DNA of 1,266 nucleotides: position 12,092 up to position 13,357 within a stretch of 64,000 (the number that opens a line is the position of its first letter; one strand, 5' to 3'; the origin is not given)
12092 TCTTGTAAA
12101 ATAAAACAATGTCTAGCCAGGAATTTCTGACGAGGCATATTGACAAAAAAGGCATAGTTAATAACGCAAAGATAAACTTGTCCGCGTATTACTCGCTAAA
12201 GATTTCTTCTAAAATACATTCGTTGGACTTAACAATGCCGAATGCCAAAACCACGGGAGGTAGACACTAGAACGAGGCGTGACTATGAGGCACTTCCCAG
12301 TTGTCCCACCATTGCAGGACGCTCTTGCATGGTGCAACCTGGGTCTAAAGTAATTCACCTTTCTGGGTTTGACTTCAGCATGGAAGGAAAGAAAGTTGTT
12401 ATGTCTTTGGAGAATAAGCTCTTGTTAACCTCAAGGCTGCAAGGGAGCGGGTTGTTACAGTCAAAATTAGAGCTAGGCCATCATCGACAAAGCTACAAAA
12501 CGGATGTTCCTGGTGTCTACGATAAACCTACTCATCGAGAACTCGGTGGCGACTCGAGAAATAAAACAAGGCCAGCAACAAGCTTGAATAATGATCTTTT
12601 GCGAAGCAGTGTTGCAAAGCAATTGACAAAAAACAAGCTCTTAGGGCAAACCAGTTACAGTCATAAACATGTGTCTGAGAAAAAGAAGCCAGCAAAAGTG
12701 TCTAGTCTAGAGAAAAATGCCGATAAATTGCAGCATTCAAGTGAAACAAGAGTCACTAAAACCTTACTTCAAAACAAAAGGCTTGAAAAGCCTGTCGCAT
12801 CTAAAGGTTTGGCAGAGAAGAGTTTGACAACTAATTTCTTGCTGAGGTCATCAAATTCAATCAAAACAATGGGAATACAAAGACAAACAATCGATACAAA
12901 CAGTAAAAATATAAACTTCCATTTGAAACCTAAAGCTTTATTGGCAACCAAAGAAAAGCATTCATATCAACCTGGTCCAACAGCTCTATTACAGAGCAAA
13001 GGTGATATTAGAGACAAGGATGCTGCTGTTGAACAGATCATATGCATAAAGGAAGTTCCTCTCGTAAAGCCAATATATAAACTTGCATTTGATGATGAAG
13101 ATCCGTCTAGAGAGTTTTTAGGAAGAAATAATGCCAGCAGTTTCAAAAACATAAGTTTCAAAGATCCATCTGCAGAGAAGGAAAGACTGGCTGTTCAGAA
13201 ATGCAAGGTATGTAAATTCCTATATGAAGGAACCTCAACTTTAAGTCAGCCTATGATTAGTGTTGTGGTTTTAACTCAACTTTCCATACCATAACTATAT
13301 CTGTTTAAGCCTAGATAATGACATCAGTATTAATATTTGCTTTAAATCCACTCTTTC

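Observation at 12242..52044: Complete invertebrate TEP1 locus with TROVE-DUF4062-NACHT-WD40 architecture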

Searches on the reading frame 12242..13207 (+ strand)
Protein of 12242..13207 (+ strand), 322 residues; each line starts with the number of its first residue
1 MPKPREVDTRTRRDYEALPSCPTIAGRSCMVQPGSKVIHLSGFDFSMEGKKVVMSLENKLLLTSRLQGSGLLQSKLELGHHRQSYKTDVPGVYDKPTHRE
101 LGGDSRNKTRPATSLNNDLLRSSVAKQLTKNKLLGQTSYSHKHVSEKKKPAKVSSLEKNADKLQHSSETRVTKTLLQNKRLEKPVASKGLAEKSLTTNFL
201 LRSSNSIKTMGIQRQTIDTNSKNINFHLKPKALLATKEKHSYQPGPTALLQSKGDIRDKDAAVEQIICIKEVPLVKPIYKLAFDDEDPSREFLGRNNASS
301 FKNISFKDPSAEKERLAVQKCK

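Call 21: search_protein_families(library=pfam, max_evalue=1, proteins=[window:12242-13207:+])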
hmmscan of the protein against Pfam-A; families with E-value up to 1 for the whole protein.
seq(322 aa): 0 families

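Call 60: search_protein_representatives(protein=window:12380-13207:+)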
Query: 276 residues. Proteins with E-value up to 0.001 (for the whole library): 1; up to 1e-10: 1; up to 1e-30: 1. The best 1 are listed.
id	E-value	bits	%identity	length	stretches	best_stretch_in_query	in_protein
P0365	3.9e-140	481.9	89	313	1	2-276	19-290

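Call 62: find_encoding_contigs(protein=P0365, flank=10000, max_places=3)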
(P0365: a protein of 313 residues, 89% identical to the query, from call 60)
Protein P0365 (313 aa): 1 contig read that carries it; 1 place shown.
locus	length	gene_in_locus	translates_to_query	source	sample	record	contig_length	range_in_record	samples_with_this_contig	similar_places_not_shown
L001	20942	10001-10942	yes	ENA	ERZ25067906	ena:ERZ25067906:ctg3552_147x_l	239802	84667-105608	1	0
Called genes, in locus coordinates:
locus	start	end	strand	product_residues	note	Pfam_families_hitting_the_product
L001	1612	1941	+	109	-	-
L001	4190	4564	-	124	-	-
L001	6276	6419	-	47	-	-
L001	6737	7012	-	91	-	-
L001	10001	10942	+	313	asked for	-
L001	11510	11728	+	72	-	-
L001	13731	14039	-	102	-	-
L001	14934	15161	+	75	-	PF05731:TROVE (weak)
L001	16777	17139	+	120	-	-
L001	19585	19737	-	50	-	-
